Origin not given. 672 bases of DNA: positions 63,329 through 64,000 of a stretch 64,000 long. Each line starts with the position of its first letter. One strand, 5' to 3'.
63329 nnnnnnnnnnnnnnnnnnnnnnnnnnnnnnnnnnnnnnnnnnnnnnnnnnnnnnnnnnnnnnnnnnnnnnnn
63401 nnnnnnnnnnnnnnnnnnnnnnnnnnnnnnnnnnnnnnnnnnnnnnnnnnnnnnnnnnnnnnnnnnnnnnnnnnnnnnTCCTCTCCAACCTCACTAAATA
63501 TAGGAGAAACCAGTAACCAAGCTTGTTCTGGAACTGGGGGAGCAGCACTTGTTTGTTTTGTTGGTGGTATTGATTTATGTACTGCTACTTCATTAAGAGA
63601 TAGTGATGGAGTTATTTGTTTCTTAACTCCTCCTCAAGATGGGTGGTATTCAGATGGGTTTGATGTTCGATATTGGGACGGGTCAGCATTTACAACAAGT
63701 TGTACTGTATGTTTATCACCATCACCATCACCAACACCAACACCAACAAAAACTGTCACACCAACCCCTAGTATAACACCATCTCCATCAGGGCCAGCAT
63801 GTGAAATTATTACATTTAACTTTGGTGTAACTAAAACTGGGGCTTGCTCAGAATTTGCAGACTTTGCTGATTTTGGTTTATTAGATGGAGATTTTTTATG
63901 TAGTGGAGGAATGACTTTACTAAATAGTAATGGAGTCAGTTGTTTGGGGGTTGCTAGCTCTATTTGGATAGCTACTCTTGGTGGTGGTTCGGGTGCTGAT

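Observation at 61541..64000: Unlisted ORF of more than 820 codons: a modular adhesin with four Cys-rich domains separated by PT/TPS linkers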

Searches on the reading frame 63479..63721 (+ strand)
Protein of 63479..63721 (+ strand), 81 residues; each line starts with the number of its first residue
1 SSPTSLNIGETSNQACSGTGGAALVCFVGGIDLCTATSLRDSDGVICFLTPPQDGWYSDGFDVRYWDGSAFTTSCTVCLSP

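Call 36: find_homologous_proteins(query=A3, max_evalue=0.001)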
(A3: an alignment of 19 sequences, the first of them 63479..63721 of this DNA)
Query A3 (19 sequences) (81 aa, profile of the alignment): 19 proteins with E <= 0.001 among 374 candidates.
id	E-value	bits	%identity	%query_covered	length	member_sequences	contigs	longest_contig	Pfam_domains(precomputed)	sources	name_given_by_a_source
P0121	3.0e-15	74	55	14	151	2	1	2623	-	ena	-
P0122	5.5e-14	70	55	14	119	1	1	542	-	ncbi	-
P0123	5.5e-11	60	50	15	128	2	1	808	-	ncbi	-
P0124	3.2e-8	51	63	10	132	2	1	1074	-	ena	-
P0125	3.4e-8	51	64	14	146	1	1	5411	-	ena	-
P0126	7.6e-8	50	40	25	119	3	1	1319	-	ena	-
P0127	1.4e-7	49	29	91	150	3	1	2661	-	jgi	jgi:hypothetical protein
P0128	2.2e-7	49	45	14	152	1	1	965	-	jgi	jgi:hypothetical protein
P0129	3.9e-7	48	68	23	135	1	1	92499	-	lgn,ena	-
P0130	7.6e-7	47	-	-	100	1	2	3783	-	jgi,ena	jgi:hypothetical protein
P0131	1.0e-6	47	65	25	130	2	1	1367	-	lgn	-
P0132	2.3e-6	45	60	12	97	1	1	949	-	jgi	jgi:hypothetical protein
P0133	2.8e-6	45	39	74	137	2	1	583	-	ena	-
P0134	4.3e-6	45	-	-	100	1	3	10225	-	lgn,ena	-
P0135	2.6e-5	42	32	69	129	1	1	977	-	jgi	-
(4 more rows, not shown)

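Call 39: search_solved_structures(query=A3, max_evalue=10, show_alignments=2)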
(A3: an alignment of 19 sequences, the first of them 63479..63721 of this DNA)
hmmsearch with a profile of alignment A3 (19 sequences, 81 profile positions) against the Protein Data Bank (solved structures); distinct sequences matched with E-value up to 10: 4.
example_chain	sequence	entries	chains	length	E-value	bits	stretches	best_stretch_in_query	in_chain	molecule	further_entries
4rkp_A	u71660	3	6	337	0.32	14.6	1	33-74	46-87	Putative uncharacterized protein Ta1305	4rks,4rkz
7n9i_A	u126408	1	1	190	1.1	12.8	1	11-54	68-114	Frataxin homolog, mitochondrial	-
3hb9_A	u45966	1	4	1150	1.8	12.2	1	29-74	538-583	Pyruvate carboxylase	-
2vk9_A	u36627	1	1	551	2.3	11.8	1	14-64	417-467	ALPHA-TOXIN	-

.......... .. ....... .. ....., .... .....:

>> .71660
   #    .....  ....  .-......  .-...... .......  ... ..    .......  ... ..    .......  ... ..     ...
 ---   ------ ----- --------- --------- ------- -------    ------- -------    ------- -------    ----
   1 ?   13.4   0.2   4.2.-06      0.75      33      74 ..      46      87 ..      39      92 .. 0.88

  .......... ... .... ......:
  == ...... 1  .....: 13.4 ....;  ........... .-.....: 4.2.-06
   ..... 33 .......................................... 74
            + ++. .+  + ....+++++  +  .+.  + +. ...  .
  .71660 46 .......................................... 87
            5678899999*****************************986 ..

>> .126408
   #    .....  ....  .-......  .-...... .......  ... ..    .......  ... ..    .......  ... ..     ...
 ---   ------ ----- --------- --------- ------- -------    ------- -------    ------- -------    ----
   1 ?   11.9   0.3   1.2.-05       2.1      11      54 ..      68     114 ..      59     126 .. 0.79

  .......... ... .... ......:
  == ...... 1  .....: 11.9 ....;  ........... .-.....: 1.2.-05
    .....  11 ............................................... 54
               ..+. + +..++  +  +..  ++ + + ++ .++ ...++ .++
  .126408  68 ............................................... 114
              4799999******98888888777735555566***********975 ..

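Call 50: search_protein_representatives(alignment_id=A3)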
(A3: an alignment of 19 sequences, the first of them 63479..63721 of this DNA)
Query: 19 sequences, 81 profile positions. Proteins with E-value up to 0.001 (for the whole library): 502; up to 1e-10: 75; up to 1e-30: 4. The best 150 are listed.
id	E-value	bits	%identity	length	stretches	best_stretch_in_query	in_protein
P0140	8.6e-39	147.8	-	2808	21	13-80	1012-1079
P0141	9.7e-38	144.4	-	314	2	7-81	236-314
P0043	1.2e-36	141.0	-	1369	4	6-81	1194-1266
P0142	5.2e-34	132.5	-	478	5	7-80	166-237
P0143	1.3e-27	112.0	-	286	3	4-81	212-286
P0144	1.1e-26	109.0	-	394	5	15-81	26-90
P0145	1.8e-25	105.1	-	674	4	11-78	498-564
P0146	3.9e-25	104.0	-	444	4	2-81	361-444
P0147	3.3e-24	101.1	-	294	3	8-81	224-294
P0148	4.6e-24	100.6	-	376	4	5-77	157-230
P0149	6.1e-24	100.2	-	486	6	7-81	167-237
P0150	2.4e-23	98.3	-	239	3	7-81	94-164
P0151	5.2e-23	97.2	-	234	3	8-80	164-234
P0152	1.4e-21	92.6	-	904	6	11-81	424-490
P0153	6.1e-21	90.6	-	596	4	2-78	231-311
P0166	1.2e-17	80.1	-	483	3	3-80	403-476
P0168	4.4e-17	78.2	-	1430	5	7-63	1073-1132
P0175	4.7e-15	71.7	-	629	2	8-81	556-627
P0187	1.1e-12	64.2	-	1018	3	7-80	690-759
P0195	9.2e-12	61.2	-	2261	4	7-80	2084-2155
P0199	1.5e-11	60.5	-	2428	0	-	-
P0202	2.7e-11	59.7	-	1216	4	10-81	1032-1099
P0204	3.2e-11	59.5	-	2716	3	10-80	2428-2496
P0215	3.3e-10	56.2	-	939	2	2-81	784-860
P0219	5.2e-10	55.6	-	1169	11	42-78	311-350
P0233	1.7e-09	53.9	-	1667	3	2-80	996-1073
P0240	4.1e-09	52.7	-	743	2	7-80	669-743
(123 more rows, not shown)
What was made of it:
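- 63479..63721 (+): Module M3 (aa 647-727), 6 Cys, a compact alpha/beta domain of the M3/M4 family. 502 representative clusters carry the family (call 50).
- The same modules appear on many different uncharacterised phage proteins, up to 21 matched stretches in one protein (call 50).
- Tried and rejected: The exhaustive representative scan was used instead (call 50).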

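Call 51: search_protein_families(library=pfam, proteins=[P0140, P0195, P0204, P0233], max_evalue=0.001)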
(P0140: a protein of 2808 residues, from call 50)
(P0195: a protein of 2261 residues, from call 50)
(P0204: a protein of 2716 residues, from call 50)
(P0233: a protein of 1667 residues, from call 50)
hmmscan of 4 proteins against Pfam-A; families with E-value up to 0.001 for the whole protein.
P0140 (2808 aa): 0 families

P0195 (2261 aa): 1 family
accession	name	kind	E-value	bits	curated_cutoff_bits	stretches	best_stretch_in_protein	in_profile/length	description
PF25731.1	crAss_MUZ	-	1.1e-14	54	27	2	7-174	6-146/1224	Crassvirus muzzle protein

P0204 (2716 aa): 2 families
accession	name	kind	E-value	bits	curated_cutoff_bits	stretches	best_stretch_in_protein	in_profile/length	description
PF22352.2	K319L-like_PKD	-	2e-07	31.3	27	0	1723-1798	13-82/84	K319L-like, PKD domain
PF00801.26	PKD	-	3.2e-07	30.7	23.5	1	1723-1798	16-79/80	PKD domain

P0233 (1667 aa): 0 families
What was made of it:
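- The modules also occur on a crAss-like muzzle (tail) protein (call 51).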

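Call 53: search_protein_families(library=pfam, proteins=[P0168, P0199, P0202, P0187, P0219, P0152, P0215], max_evalue=0.001)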
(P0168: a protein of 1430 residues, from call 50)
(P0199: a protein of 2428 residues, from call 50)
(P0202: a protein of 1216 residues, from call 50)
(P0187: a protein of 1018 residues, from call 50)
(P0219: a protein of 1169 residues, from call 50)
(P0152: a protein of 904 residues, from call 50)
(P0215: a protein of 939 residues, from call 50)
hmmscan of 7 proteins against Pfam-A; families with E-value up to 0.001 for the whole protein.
P0168 (1430 aa): 0 families

P0199 (2428 aa): 4 families
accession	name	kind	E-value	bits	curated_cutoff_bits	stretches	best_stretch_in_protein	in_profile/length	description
PF11082.13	DUF2880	-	1.9e-43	147.1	25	0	53-84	40-71/79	Protein of unknown function (DUF2880)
PF20280.3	CTD4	-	1.4e-41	142.8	27.6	0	2091-2135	113-157/217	C-terminal domain 4 of the ABC-three component (ABC-3C) systems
PF10765.14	Phage_P22_NinX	-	7.2e-24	84.7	22.6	0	1648-1685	53-88/114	Bacteriophage P22, NinX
PF05641.18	Agenet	-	2e-14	54.2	27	0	320-361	16-57/61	Agenet domain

P0202 (1216 aa): 0 families

P0187 (1018 aa): 2 families
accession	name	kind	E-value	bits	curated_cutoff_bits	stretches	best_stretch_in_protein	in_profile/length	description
PF13599.13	Pentapeptide_4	-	0.00024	21.5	38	0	202-254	23-75/78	Pentapeptide repeat region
PF23894.2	LD_SV2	-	0.00033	21.4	29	0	191-267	17-91/92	SV2A/B/C luminal domain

P0219 (1169 aa): 3 families
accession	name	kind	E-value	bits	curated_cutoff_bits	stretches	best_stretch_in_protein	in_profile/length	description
PF08965.17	Aca2_YdiL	-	0.0005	20.7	23.8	0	327-359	21-51/118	Aca2/YdiL-like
PF01841.26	Transglut_core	-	0.0007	20.3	23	0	883-927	4-47/108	Transglutaminase-like superfamily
PF10708.14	DUF2510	-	0.00078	19.6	24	0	172-183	11-22/35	Protein of unknown function (DUF2510)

P0152 (904 aa): 0 families

P0215 (939 aa): 0 families

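Call 57: predict_structure(alignment_id=A4)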
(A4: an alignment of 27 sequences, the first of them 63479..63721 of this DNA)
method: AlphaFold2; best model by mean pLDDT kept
length: 81 residues; sequences in the alignment: 27
mean_pLDDT: 96.0   pTM: 0.86
mean pLDDT of the five models: 96.0, 95.8, 95.5, 94.9, 94.7
residues with pLDDT >= 90: 77; 70-90: 3; 50-70: 1; < 50: 0
segments of 3 or more residues with pLDDT < 50: none
pLDDT, mean of each block of 10 residues (from residue 1): 96 96 97 97 97 98 98 94 55
secondary structure, 60 per line:
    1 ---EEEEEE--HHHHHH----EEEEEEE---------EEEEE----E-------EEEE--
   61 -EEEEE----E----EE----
elements in order: E4-9 H12-17 E22-28 E38-42 E55-58 E62-66
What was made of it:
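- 63479..63721 (+): AF2 pLDDT 96, pTM 0.86 (call 57).
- M3 has pLDDT 96 (call 57).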

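Call 67: search_protein_families(library=pfam, proteins=[window:63479-63721:+], max_evalue=10)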
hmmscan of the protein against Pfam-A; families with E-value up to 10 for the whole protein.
seq(81 aa): 1 family
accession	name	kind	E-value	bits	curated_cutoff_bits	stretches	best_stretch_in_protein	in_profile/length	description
PF10708.14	DUF2510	-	0.0014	18.8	24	1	55-72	2-23/35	Protein of unknown function (DUF2510)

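Call 69: fold_search(model_id=the predicted structure, library=viral)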
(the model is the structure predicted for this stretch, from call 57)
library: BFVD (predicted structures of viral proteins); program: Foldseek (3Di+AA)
matches with E <= 10: 86; with E <= 0.001: 0
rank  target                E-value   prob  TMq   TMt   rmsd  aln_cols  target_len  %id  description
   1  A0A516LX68            8.7e-03  1.00  0.64  0.23   3.6        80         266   21  (no name in the UniProt tables at hand)
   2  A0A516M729            1.3e-02  1.00  0.69  0.14   3.5        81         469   20  (no name in the UniProt tables at hand)
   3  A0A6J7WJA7            7.5e-02  0.99  0.60  0.11   4.3        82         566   22  Uncharacterized protein [uncultured Caudovirales phage]
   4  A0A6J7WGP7            1.4e-01  0.99  0.64  0.09   4.8        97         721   20  Uncharacterized protein [uncultured Caudovirales phage]
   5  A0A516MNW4            1.5e-01  1.00  0.55  0.15   2.6        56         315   25  (no name in the UniProt tables at hand)
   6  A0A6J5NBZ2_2          2.8e-01  0.97  0.63  0.07   3.8        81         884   15  Uncharacterized protein [uncultured Caudovirales phage]
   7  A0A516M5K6            3.2e-01  0.92  0.59  0.19   4.0        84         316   23  (no name in the UniProt tables at hand)
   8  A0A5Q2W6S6            6.5e-01  0.96  0.53  0.15   2.7        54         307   26  (no name in the UniProt tables at hand)
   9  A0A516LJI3            6.5e-01  0.95  0.52  0.09   2.7        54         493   22  (no name in the UniProt tables at hand)
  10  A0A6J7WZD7            7.6e-01  0.90  0.67  0.10   3.0        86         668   13  Uncharacterized protein [uncultured Caudovirales phage]
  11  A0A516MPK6            1.3e+00  0.60  0.59  0.24   3.8        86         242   19  (no name in the UniProt tables at hand)
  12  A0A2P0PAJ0            1.7e+00  0.06  0.24  0.12  13.1        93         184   13  (no name in the UniProt tables at hand)
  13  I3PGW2                1.8e+00  0.08  0.27  0.05  10.1        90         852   14  Putative tail fiber protein/putative EPS depolymerase [Xanthomonas phage vB_XveM_DIBBI]
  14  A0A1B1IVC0            2.3e+00  0.08  0.30  0.10  13.7        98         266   11  (no name in the UniProt tables at hand)
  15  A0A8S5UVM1            2.3e+00  0.06  0.28  0.27   9.0        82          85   11  Uncharacterized protein [Siphoviridae sp. ctwfx1]
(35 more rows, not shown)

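Call 73: search_dna_similar(query=window:63479-63721:+, collection=phages, mode=protein, max_evalue=0.01, max_rows=20)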
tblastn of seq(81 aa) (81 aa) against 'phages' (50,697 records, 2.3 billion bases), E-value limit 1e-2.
No match.

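Call 89: search_protein_families(library=phrogs, proteins=[P0141, P0142, P0145, P0152, P0153, P0166, P0175, P0187, P0215, P0240], max_evalue=0.001)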
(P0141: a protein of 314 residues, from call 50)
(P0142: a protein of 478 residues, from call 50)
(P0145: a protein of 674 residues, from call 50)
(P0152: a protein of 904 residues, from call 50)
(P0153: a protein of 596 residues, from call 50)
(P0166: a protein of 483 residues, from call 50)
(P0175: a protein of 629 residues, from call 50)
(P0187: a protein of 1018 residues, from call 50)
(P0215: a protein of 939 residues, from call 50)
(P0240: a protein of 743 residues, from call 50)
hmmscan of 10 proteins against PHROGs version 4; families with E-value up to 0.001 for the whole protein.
P0141 (314 aa): 1 family
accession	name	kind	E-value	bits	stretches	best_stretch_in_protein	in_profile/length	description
phrog_15511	-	unknown function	7.6e-08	32.9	1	2-96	209-298/511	-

P0142 (478 aa): 0 families

P0145 (674 aa): 0 families

P0152 (904 aa): 1 family
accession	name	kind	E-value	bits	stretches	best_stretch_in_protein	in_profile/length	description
phrog_1791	-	unknown function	0.00026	21.8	0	366-382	57-73/77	-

P0153 (596 aa): 1 family
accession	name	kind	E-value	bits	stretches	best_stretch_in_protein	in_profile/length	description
phrog_15511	-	unknown function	2.9e-14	54.1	1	289-366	182-263/511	-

P0166 (483 aa): 0 families

P0175 (629 aa): 1 family
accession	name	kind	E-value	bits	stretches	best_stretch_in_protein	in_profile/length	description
phrog_15511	-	unknown function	3e-05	24.3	1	173-208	240-275/511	-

P0187 (1018 aa): 0 families

P0215 (939 aa): 2 families
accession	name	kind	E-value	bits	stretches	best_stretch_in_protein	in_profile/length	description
phrog_15511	-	unknown function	4e-08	33.8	1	718-834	211-320/511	-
phrog_17104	-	unknown function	0.00051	20.7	0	449-491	11-58/264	-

P0240 (743 aa): 1 family
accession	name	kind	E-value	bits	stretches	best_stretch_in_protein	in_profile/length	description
phrog_38559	-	unknown function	8.3e-49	167.6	2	206-572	289-650/754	-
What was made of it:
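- Tried and rejected: The only informative result was a crAss muzzle N-terminus on P0195 (calls 51, 53, 89).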

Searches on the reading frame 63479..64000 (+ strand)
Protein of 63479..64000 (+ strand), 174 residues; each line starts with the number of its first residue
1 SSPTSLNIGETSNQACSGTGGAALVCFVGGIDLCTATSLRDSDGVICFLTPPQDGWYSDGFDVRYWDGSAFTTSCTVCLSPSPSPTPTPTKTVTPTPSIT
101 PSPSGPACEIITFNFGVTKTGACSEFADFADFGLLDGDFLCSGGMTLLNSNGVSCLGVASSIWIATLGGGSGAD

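Call 90: find_related_loci(query=window:63479-64000:+, collection=metagenome_contigs, flank=4000)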
Query window:63479-64000:+ (174 aa) in metagenome_contigs; peptide patterns used: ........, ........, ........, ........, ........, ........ (x = any residue, [..] = any of these).
330 stretches matched a pattern; 4 encode a relative of the query (tblastn E <= 1e-3); 4 distinct loci.
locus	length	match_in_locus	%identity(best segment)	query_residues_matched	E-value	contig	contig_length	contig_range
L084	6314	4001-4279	90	5-174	3e-42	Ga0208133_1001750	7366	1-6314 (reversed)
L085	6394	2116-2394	90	5-174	3e-42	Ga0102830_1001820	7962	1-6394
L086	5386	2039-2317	90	5-174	2e-42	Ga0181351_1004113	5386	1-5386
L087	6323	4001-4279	90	5-174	3e-42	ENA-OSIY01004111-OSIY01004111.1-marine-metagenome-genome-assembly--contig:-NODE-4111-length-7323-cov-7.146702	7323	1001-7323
